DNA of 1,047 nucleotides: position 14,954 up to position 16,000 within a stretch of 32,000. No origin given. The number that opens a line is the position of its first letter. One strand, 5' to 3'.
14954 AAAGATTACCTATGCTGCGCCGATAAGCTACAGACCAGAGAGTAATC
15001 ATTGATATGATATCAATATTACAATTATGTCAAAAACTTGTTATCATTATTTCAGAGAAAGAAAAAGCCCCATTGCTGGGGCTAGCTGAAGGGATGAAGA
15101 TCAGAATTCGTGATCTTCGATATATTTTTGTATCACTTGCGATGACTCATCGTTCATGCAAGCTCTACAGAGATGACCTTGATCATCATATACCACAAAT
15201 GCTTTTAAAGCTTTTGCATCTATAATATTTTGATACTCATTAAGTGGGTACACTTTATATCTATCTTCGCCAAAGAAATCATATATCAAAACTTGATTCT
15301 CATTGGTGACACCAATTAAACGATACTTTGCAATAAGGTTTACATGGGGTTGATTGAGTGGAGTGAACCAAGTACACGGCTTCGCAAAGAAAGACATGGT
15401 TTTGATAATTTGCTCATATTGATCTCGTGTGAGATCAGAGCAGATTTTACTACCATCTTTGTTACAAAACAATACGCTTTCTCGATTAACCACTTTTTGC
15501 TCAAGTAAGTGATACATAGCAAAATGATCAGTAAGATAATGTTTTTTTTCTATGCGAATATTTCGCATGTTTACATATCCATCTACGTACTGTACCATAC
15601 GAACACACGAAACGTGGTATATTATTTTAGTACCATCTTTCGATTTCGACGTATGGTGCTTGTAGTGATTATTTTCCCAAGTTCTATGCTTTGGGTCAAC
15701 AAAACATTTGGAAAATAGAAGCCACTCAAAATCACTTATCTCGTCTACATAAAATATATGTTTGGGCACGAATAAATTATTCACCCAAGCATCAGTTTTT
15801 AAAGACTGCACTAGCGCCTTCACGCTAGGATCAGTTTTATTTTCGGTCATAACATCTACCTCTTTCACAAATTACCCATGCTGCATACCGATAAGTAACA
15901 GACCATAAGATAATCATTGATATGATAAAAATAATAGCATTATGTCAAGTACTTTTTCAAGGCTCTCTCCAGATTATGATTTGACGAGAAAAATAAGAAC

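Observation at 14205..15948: Two tandem paralogs behave as standard-code (UGA=stop) genes inside a UGA=Gly genome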

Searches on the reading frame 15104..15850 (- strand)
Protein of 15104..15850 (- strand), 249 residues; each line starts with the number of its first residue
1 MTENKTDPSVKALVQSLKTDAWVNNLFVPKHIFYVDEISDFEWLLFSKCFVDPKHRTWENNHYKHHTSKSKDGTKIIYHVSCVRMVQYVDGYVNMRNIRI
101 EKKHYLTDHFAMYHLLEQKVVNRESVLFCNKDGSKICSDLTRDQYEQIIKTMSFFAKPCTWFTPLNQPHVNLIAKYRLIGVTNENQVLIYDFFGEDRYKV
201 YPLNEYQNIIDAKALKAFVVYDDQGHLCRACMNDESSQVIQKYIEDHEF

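Call 5: search_protein_families(library=pfam, proteins=[window:15104-15850:-], max_evalue=1)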
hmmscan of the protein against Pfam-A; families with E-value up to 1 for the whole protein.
seq(249 aa): 2 families
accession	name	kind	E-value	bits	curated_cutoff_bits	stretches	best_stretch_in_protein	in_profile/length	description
PF02762.20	Cbl_N3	-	0.032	14.5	25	1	70-96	23-48/86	CBL proto-oncogene N-terminus, SH2-like domain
PF15814.10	FAM199X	-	0.15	11.6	27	1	133-248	77-188/320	Protein family FAM199X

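Call 8: find_homologous_proteins(query=window:15104-15850:-, max_evalue=0.01)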
Query seq(249 aa) (249 aa): 9 proteins with E <= 0.01 among 90 candidates.
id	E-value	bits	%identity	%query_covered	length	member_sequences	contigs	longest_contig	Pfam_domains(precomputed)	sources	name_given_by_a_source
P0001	9.4e-170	581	100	100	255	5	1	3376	-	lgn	-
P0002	7.3e-136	470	82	100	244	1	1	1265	-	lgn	-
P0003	4.3e-129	448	78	100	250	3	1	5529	-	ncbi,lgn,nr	ncbi:hypothetical protein KC711_04500 [Candidatus Peregrinibacteria bacterium]|nr:hypothetical prote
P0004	1.3e-126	440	79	100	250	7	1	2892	-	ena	-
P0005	3.7e-119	415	74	100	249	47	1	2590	-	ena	-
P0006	2.8e-112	393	70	100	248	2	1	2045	-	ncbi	-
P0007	3.6e-97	343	64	100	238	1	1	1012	-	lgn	-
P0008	7.8e-74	267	74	65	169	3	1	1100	-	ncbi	-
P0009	5.4e-69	251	74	61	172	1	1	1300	-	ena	-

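Call 12: find_encoding_contigs(protein=P0003, flank=6000, max_places=4)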
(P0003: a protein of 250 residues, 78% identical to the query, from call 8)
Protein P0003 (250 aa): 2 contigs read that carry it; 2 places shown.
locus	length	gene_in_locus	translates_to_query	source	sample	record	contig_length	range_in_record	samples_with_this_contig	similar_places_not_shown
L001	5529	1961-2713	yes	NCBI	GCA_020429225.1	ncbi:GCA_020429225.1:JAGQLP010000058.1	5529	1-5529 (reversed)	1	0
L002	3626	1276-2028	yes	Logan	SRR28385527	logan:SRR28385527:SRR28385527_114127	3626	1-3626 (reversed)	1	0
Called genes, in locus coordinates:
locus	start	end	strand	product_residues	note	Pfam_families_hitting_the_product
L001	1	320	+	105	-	?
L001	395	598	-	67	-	PF16916:ZT_dimer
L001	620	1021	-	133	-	PF01545:Cation_efflux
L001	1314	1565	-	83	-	-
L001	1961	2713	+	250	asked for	-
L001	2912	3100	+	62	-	PF02811:PHP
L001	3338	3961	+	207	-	-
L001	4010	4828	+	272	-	PF07733:DNA_pol3_alpha, PF17657:DNA_pol3_finger (faint)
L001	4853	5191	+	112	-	PF17657:DNA_pol3_finger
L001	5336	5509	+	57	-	PF14579:HHH_6 (weak)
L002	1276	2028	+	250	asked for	-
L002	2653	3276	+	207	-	-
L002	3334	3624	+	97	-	?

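Call 13: find_encoding_contigs(protein=P0004, flank=6000, max_places=4)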
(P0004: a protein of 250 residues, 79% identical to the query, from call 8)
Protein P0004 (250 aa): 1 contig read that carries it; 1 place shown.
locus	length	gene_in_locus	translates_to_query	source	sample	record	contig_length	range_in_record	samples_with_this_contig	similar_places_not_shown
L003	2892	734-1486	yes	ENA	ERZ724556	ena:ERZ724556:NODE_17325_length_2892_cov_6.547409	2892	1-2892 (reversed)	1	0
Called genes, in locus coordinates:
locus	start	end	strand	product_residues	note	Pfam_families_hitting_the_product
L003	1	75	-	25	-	?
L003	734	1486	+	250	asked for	-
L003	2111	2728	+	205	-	-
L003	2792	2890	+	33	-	?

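Call 14: find_encoding_contigs(protein=P0005, flank=6000, max_places=4)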
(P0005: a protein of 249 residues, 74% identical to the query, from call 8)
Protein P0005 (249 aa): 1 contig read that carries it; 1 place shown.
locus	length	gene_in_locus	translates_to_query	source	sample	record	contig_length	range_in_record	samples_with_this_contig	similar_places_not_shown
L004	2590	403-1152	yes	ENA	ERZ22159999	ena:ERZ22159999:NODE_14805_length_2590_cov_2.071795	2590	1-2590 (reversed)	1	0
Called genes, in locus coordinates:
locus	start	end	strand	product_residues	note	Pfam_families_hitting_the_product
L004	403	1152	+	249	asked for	-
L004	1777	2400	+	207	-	-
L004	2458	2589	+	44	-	?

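Call 15: find_encoding_contigs(protein=P0006, flank=6000, max_places=4)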
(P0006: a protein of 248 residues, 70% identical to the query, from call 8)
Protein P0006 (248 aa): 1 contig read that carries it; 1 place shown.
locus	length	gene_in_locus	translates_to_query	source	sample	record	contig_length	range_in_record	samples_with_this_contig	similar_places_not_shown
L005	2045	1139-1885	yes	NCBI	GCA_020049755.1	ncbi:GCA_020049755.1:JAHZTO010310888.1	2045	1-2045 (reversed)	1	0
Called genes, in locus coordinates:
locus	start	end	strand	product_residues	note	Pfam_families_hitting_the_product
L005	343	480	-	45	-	-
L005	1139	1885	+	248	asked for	-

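Call 16: find_encoding_contigs(protein=P0007, flank=6000, max_places=4)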
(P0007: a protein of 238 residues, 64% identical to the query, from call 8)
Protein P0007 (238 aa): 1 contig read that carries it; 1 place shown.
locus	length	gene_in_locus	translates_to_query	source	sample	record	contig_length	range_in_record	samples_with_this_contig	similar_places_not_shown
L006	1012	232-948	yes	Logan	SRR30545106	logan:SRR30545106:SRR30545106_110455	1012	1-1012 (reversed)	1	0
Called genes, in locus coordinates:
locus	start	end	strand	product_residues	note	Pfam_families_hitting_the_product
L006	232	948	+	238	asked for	-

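Call 17: find_encoding_contigs(protein=P0002, flank=6000, max_places=4)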
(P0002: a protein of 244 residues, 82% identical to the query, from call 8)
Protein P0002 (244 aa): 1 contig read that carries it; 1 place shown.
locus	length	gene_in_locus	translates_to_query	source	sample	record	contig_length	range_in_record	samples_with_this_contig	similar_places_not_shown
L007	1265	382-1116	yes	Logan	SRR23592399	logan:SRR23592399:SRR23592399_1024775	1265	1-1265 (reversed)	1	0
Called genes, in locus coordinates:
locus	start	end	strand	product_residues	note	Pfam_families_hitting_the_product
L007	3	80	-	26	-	?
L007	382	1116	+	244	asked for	-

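Call 24: search_protein_families(library=phrogs, alignment_id=A1, max_evalue=1)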
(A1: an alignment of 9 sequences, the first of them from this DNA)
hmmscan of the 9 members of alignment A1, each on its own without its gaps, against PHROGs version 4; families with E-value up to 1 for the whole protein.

A. member 1, seq(249 aa): 1 family
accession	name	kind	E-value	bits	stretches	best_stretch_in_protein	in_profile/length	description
phrog_27441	-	unknown function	0.2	12.9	0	23-62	15-53/72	-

B. families by the number of members that match (of 9 scanned): 9 families
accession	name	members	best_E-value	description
phrog_5202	-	2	0.063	-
phrog_27441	-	2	0.13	-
phrog_1108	-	1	0.15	portal protein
phrog_27229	-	1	0.15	-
phrog_3893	-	1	0.2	-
phrog_4105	-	1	0.23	-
phrog_32445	-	1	0.28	-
phrog_35509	-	1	0.32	-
phrog_25564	-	1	0.44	-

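Call 27: find_related_loci(query=A1, collection=genome_contigs, flank=10000)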
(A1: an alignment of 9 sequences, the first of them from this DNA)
Query A1 (249 aa) in genome_contigs; peptide patterns used: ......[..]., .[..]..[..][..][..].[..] (x = any residue, [..] = any of these).
97 stretches matched a pattern, but none encodes a relative of the query by tblastn (E <= 1e-3).

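Call 28: find_related_loci(query=A1, collection=viral_contigs, flank=5000)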
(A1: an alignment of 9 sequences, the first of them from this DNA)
Query A1 (249 aa) in viral_contigs; peptide patterns used: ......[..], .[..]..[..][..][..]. (x = any residue, [..] = any of these).
241 stretches matched a pattern, but none encodes a relative of the query by tblastn (E <= 1e-3).

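Call 29: find_related_loci(query=A1, collection=metagenome_contigs, flank=10000)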
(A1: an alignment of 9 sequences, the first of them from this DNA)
Query A1 (249 aa) in metagenome_contigs; peptide patterns used: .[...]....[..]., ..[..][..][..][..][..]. (x = any residue, [..] = any of these).
600 stretches matched a pattern (row limit reached: there are more); 3 encode a relative of the query (tblastn E <= 1e-3); 3 distinct loci.
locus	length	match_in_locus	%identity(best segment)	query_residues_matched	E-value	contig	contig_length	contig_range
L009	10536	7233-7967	76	1-249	7e-128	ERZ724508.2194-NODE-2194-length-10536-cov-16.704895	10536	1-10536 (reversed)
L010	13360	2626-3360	75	1-249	3e-127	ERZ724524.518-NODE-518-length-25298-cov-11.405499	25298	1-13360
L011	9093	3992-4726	75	1-249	3e-127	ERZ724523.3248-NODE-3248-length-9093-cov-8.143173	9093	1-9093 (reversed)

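Call 30: search_protein_representatives(alignment_id=A1)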
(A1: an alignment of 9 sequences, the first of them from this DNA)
Query: 9 sequences, 244 profile positions. Proteins with E-value up to 0.001 (for the whole library): 6; up to 1e-10: 5; up to 1e-30: 4. The best 6 are listed.
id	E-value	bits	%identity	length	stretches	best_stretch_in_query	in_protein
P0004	1.6e-141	486.4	-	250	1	1-244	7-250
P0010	5.6e-90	317.7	-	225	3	71-195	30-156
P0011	5.8e-48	180.1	-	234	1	1-244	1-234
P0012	2.1e-33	132.4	-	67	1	178-244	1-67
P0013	4.7e-16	75.6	-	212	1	82-244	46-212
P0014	1.3e-10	57.7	-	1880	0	-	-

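Call 32: predict_structure(alignment_id=A1)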
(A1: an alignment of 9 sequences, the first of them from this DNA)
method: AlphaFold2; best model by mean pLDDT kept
length: 249 residues; sequences in the alignment: 9
mean_pLDDT: 43.2   pTM: 0.31
mean pLDDT of the five models: 43.2, 41.8, 40.4, 39.5, 38.9
residues with pLDDT >= 90: 0; 70-90: 6; 50-70: 69; < 50: 174
segments of 3 or more residues with pLDDT < 50: 1-39, 48-53, 55-65, 77-174, 196-206, 247-249
pLDDT, mean of each block of 10 residues (from residue 1): 37 33 36 45 48 45 48 51 37 35 41 36 27 30 38 27 28 52 69 49 48 60 54 55 55
secondary structure, 60 per line:
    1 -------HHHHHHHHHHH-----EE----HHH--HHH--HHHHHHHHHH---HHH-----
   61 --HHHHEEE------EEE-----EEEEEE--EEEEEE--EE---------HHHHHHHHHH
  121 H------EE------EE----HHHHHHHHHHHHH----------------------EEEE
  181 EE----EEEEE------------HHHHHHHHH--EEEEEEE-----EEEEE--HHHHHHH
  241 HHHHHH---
elements in order: H8-18 H40-49 H63-66 E67-69 E76-78 E84-89 E92-97 H111-121 H142-154 E177-182 E187-191 H204-212 E215-221 E227-231 H234-246

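Call 33: find_encoding_contigs(protein=P0013, flank=8000, max_places=4)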
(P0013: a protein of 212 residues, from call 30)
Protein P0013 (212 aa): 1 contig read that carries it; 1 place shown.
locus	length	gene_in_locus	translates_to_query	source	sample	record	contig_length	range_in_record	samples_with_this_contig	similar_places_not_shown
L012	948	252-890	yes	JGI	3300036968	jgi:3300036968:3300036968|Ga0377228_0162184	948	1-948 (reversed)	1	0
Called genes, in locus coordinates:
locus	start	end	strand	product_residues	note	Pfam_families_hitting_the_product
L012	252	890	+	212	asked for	-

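Call 34: find_encoding_contigs(protein=P0011, flank=8000, max_places=4)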
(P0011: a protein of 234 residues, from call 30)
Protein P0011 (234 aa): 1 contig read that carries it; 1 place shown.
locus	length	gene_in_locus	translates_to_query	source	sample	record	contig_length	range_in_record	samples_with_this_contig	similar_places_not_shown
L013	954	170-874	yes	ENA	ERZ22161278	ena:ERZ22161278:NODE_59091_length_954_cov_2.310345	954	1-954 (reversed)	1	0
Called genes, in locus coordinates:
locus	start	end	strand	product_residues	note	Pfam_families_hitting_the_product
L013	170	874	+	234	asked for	-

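Call 55: search_protein_families(library=padloc, alignment_id=A1, max_evalue=1)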
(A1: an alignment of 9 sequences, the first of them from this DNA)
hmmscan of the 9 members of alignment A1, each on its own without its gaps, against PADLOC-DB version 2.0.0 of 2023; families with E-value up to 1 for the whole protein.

A. member 1, seq(249 aa): 0 families

B. families by the number of members that match (of 9 scanned): 0 families

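Call 56: search_protein_families(library=ncbifam, alignment_id=A1, max_evalue=1)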
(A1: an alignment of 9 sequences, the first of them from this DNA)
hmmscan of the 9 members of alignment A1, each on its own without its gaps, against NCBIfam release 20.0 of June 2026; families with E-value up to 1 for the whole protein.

A. member 1, seq(249 aa): 1 family
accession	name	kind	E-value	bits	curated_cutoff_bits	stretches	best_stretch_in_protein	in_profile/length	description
NF040645.1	K_channel_Meth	equivalog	0.071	12.9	300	1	166-232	33-98/203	hyperpolarization-activated voltage-gated potassium channel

B. families by the number of members that match (of 9 scanned): 1 family
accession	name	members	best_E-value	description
NF040645.1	K_channel_Meth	1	0.071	hyperpolarization-activated voltage-gated potassium channel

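Call 57: search_solved_structures(query=A1, max_evalue=10)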
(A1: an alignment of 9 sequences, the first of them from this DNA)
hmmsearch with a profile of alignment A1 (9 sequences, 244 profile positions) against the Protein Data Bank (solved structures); distinct sequences matched with E-value up to 10: 7.
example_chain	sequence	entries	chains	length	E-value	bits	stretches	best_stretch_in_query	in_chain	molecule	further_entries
4dra_A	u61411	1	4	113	0.21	14.5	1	103-185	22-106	Centromere protein S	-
4drb_A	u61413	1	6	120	0.21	14.5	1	103-186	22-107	Centromere protein S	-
4e44_A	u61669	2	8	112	0.21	14.5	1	110-185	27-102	Centromere protein S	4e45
28op_S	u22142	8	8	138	0.33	13.8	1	111-186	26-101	Centromere protein S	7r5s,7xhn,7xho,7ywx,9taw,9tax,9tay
4ne3_A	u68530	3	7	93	0.53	13.2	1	131-185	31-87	Centromere protein S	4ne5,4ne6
9iig_M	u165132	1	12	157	0.66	12.8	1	32-147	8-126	Bacterioferritin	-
8fj3_B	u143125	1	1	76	0.78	12.6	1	99-151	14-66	C-C motif chemokine 7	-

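Call 60: find_encoding_contigs(protein=P0008, flank=3000, max_places=3)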
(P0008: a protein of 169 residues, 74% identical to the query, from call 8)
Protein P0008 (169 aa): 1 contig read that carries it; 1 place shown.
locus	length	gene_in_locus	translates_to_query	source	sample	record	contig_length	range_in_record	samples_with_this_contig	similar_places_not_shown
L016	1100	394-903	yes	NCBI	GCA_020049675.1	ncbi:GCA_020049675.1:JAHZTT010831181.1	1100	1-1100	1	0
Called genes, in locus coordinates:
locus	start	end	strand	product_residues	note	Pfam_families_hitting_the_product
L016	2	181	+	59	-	?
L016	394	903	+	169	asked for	-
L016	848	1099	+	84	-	?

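Call 61: find_encoding_contigs(protein=P0009, flank=3000, max_places=3)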
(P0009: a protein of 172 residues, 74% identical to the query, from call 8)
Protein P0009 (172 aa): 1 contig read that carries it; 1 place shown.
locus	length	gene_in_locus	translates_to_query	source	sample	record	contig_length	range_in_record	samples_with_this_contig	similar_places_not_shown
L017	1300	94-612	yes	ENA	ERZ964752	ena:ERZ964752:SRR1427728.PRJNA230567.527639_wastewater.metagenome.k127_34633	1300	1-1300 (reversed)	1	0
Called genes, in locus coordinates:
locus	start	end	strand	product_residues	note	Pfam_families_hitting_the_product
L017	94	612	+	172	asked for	-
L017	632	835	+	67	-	-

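Call 62: find_encoding_contigs(protein=P0012, flank=3000, max_places=3)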
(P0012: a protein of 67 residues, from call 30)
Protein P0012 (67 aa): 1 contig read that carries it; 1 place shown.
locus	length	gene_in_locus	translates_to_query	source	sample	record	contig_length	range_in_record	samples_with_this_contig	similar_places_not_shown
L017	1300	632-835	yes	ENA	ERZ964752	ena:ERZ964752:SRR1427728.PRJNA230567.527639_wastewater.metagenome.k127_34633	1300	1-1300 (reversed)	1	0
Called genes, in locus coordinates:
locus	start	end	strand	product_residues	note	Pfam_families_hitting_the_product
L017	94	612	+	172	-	-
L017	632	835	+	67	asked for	-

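Call 85: search_dna_similar(query=window:15104-15850:-, collection=phages, mode=protein, max_evalue=0.01)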
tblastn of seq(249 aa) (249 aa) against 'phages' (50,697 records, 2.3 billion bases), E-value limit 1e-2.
No match.

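Call 86: search_dna_similar(query=window:15104-15850:-, collection=plasmids, mode=protein, max_evalue=0.01)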
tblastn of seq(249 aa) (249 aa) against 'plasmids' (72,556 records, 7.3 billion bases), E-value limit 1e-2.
No match.
